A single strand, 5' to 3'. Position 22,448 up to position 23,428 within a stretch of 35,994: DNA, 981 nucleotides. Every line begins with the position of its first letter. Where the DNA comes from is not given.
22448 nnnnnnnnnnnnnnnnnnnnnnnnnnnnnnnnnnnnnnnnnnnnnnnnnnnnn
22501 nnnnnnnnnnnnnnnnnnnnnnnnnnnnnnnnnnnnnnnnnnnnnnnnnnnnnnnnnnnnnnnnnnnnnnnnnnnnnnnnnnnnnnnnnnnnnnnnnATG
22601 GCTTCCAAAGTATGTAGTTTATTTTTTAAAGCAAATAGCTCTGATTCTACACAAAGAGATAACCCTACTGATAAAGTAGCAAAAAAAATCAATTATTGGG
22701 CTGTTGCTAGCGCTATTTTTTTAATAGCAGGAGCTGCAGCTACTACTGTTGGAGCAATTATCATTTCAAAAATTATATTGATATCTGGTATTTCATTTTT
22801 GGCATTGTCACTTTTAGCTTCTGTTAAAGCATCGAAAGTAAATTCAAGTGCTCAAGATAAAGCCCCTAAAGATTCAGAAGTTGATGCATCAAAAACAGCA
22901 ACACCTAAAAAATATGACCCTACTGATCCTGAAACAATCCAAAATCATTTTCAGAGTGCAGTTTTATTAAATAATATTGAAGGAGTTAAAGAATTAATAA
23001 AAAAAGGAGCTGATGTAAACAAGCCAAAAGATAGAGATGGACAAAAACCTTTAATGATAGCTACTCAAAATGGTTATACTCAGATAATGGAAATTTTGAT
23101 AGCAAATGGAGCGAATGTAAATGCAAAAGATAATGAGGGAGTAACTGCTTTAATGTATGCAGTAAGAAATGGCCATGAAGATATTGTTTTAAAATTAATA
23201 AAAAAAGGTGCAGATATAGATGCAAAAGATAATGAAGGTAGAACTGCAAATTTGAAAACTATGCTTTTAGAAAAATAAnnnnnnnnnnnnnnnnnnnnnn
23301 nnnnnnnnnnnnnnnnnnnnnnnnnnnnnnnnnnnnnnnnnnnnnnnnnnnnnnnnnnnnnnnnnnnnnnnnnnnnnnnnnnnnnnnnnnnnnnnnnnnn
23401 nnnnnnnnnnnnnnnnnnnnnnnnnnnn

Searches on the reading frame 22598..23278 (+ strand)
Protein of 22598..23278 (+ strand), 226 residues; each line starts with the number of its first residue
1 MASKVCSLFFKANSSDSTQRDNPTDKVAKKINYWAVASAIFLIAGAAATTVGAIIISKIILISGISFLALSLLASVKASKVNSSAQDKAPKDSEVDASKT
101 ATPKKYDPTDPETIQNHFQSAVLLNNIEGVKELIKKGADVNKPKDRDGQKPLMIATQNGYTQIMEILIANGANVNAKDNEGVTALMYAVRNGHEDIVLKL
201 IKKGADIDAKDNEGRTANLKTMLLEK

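Call 55: search_protein_families(library=pfam, proteins=[window:22598-23278:+], max_evalue=0.0001)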
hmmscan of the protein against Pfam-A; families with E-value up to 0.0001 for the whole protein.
window:22598-23278:+ (226 aa): 5 families
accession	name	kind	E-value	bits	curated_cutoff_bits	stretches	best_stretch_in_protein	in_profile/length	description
PF12796.13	Ank_2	-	2.1e-23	83.1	27.3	1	121-211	4-90/90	Ankyrin repeats (3 copies)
PF00023.36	Ank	-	8.2e-23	79.7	21.1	2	181-212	2-33/33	Ankyrin repeat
PF13637.12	Ank_4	-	3.1e-20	72.2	22.7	2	163-201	12-50/50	Ankyrin repeats (many copies)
PF13857.12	Ank_5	-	1.7e-17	63.8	27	2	167-217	1-52/56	Ankyrin repeats (many copies)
PF13606.12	Ank_3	-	4.8e-17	60.5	22.3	1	181-209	2-30/30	Ankyrin repeat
